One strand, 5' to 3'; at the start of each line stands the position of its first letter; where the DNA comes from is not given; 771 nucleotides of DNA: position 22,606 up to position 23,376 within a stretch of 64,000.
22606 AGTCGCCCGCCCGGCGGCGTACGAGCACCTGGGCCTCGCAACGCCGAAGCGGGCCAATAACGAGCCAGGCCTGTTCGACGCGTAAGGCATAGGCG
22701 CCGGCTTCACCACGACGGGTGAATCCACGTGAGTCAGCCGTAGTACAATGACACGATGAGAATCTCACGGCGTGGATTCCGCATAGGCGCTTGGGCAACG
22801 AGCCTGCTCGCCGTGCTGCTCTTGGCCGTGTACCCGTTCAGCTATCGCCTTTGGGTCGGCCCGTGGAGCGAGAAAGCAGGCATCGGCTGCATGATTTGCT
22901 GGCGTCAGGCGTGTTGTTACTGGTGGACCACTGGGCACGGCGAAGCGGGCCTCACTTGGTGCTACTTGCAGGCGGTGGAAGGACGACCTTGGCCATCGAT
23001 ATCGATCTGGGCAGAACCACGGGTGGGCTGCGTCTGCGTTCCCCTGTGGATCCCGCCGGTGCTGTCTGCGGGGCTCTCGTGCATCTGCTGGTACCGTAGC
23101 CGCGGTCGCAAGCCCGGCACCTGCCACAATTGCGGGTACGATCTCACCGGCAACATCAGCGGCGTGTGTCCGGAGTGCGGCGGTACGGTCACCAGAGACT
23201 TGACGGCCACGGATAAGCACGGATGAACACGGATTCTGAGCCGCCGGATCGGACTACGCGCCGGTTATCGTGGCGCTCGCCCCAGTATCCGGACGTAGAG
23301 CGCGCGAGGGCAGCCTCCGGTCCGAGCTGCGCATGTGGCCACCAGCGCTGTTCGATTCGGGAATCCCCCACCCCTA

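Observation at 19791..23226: ruvC-ruvA-X-ruvB-X' arrangement: two paralogous zinc-ribbon membrane proteins are embedded in the Holliday-junction resolvasome operon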

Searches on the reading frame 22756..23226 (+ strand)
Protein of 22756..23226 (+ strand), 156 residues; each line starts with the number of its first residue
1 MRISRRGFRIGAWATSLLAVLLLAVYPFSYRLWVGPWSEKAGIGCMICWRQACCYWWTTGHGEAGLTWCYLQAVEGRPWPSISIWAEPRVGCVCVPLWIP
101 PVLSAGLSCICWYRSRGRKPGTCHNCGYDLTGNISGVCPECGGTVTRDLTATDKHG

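Call 6: search_protein_families(library=pfam, proteins=[window:22756-23226:+], max_evalue=1)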
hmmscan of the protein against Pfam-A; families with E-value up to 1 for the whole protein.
window:22756-23226:+ (156 aa): 3 families
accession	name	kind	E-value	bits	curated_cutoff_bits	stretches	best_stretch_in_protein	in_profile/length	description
PF23455.1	DUF7129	-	0.0017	18.5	30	2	123-145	14-37/45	Domain of unknown function (DUF7129)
PF07282.18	Cas12f1-like_TNB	-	0.0081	16.7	26.3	1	122-151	30-56/60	Cas12f1-like, TNB domain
PF24042.1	DUF7351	-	0.063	13.5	31.2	1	134-153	65-84/177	Domain of unknown function (DUF7351)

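Call 15: find_homologous_proteins(query=window:22756-23226:+, max_evalue=0.01)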
Query window:22756-23226:+ (156 aa): 298 proteins with E <= 0.01 among 394 candidates; the best 120 are listed.
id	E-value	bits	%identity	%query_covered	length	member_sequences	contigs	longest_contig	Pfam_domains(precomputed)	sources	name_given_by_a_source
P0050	9.0e-106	370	99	100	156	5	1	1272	-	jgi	-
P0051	1.6e-71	258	72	99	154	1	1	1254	-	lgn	-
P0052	1.5e-20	92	57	34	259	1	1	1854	-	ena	-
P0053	1.9e-14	72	60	35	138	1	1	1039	-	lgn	-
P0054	1.7e-13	69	38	68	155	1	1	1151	-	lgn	-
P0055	5.3e-13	67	52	43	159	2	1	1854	-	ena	-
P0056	1.4e-12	66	74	22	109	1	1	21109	-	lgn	-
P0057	1.8e-12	65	59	35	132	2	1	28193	-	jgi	jgi:hypothetical protein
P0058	2.3e-12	65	42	60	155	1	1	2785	-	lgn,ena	-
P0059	2.4e-12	65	43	44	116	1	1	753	-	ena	-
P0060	5.7e-12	64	49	41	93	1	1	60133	-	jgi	jgi:hypothetical protein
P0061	6.0e-12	64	66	34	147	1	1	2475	-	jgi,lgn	jgi:hypothetical protein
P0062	6.4e-12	64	48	52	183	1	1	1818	-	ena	-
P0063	7.9e-12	63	56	35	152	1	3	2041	-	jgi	jgi:hypothetical protein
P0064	1.3e-11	63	62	33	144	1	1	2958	-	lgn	-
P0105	1.1e-9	56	36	92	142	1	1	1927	-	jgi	-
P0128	5.9e-9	54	31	96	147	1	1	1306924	-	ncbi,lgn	-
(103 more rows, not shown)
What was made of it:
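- On X' family (PLWIP-TM-ribbon small membrane proteins, defined here as A2): Full-length matches at 31-38% identity include P0128, P0105 and P0054 (call 15).
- Checked: X' has orthologs at 99% and 72% identity, 298 further hits (call 15), and dN/dS of 0.5.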

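Call 21: find_encoding_contigs(protein=P0051, flank=3000, max_places=2)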
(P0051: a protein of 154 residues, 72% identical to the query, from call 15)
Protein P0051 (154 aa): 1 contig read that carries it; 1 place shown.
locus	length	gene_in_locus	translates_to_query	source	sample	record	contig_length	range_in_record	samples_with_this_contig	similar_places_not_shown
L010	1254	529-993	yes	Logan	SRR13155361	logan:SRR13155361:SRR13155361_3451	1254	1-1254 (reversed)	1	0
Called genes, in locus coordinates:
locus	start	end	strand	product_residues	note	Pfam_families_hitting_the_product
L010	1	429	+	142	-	?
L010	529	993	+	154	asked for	-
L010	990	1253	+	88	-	?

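Call 28: search_protein_families(library=ncbifam, proteins=[window:22756-23226:+], max_evalue=1)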
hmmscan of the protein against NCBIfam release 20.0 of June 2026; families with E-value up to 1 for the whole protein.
window:22756-23226:+ (156 aa): 2 families
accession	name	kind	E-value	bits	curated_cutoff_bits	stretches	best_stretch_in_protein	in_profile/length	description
NF033497.1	rubre_like_arch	subfamily_domain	0.0056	16.4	32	2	123-145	3-26/34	rubrerythrin-like domain-containing protein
NF004071.0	PRK05580.2-3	equivalog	0.059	11.3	1105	1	108-143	454-488/735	primosomal protein N'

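Call 45: search_protein_representatives(alignment_id=A2)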
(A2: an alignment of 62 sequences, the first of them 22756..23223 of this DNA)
Query: 62 sequences, 156 profile positions. Proteins with E-value up to 0.001 (for the whole library): 52313; up to 1e-10: 16128; up to 1e-30: 956. The best 150 are listed.
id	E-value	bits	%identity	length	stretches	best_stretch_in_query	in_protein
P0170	6.4e-83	292.7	-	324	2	1-150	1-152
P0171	1.6e-77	275.1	-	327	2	1-149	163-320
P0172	6.2e-69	247.2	-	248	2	1-147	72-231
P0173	3.9e-63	228.4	-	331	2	4-148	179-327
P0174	1.1e-62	227.0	-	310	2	1-149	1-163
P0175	4.6e-61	221.6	-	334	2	3-148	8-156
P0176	4.9e-60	218.3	-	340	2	1-150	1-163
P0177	9.2e-59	214.2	-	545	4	2-153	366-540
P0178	1.2e-57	210.6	-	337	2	3-145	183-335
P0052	1.6e-57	210.1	-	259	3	15-152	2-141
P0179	8.1e-56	204.6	-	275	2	3-145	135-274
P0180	6.4e-55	201.7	-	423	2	1-150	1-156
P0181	9.4e-54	197.9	-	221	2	1-146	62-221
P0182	3.0e-53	196.3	-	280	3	1-150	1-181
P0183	3.9e-52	192.6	-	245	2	4-146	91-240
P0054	1.2e-45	171.6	-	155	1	2-150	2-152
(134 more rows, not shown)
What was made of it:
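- The X' family is huge: 52,313 hits at E<=1e-3 and 16,128 at E<=1e-10 (call 45).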

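Call 58: predict_structure(alignment_id=A2)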
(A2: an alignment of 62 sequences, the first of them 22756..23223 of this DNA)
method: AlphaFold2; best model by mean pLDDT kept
length: 156 residues; sequences in the alignment: 62
mean_pLDDT: 69.7   pTM: 0.50
mean pLDDT of the five models: 69.7, 65.9, 65.7, 65.3, 62.4
residues with pLDDT >= 90: 10; 70-90: 66; 50-70: 61; < 50: 19
segments of 3 or more residues with pLDDT < 50: 40-42, 48-61
pLDDT, mean of each block of 10 residues (from residue 1): 76 89 82 58 50 36 59 64 61 72 88 76 82 88 71 55
secondary structure, 60 per line:
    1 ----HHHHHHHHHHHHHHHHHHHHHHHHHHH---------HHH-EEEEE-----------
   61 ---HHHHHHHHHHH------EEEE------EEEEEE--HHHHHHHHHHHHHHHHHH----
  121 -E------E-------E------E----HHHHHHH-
elements in order: H5-31 E45-49 H64-74 E81-84 E91-96 H99-116 H149-155
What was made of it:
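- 22756..23226 (+): X': a 156-aa two-helix membrane protein. It belongs to the very large 'PLWIP - TM - Arg-rich - ribbon' family. AF2 (call 58).
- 23041..23103 (+): PLWIP motif and second transmembrane helix of X' (residues 96-116). AF2 helix 99-116 (call 58).
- Tried and rejected: The AF2 model is too uncertain there (pLDDT 36-64; call 58), so I ran no fold search on it.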

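Call 72: search_protein_families(library=pfam, alignment_id=A2, max_evalue=0.01)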
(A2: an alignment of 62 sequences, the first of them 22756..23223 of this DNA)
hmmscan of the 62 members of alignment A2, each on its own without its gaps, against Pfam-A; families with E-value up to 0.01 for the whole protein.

A. member 1, window:22756-23223:+ (156 aa): 2 families
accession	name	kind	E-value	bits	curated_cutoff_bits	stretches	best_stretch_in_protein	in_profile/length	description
PF23455.1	DUF7129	-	0.0017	18.5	30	1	123-145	14-37/45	Domain of unknown function (DUF7129)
PF07282.18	Cas12f1-like_TNB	-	0.0081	16.7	26.3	0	122-151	30-56/60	Cas12f1-like, TNB domain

B. families by the number of members that match (of 62 scanned): 17 families
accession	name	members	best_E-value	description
PF12773.13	DZR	16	0.00049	Double zinc ribbon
PF23455.1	DUF7129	15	0.0014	Domain of unknown function (DUF7129)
PF19335.5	HMBD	4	0.0027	Heavy metal binding domain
PF18073.7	Zn_ribbon_LapB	3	0.0017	Rubredoxin metal binding domain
PF13240.11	Zn_Ribbon_1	3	0.0027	zinc-ribbon domain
PF17032.10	Zn_ribbon_15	2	0.0047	zinc-ribbon family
PF18912.6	DZR_2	2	0.0054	Double zinc ribbon domain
PF07282.18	Cas12f1-like_TNB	2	0.0065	Cas12f1-like, TNB domain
PF12942.12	Archaeal_AmoA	1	0.00094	Archaeal ammonia monooxygenase subunit A (AmoA)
PF08733.15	PalH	1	0.0013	PalH/RIM21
PF19632.4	DUF6136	1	0.0022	Family of unknown function (DUF6136)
PF24460.1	DUF7575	1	0.0034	Domain of unknown function (DUF7575)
PF13248.11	Zn_ribbon_3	1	0.0046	zinc-ribbon domain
PF23470.1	Zn_ribbon_PF0610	1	0.0063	PF0610 rubredoxin-like zinc beta-ribbon domain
PF07191.17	Zn_ribbon_6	1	0.0063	Double zinc ribbon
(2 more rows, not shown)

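Call 75: search_solved_structures(query=A2, max_evalue=1)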
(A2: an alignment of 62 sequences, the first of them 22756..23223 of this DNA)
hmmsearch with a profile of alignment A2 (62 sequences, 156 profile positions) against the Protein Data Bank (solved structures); distinct sequences matched with E-value up to 1: 6.
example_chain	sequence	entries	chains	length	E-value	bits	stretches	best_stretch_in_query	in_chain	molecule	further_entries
2i13_A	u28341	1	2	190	2.7e-07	33.9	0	138-151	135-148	Aart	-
1mey_C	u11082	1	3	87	0.0002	24.6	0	138-152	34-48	CONSENSUS ZINC FINGER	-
8hcr_H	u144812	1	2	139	0.0028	20.9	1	9-113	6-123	Cytochrome c oxidase polypeptide 4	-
9wcx_m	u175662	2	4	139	0.011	19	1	14-112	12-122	Cytochrome c oxidase polypeptide 4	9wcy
6adq_H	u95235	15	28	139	0.055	16.7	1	11-111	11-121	Cytochrome c oxidase polypeptide 4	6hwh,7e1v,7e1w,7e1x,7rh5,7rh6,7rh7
9vtp_I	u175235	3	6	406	0.38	14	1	134-153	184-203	TniQ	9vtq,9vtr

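Call 76: search_protein_families(library=padloc, proteins=[window:22756-23226:+], max_evalue=0.01)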
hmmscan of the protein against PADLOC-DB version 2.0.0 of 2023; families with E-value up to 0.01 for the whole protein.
window:22756-23226:+ (156 aa): 0 families

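Call 84: search_dna_similar(query=window:22756-23223:+, collection=phages, mode=protein, max_evalue=0.001, max_rows=10)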
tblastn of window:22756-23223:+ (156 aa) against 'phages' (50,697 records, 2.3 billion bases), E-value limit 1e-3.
No match.
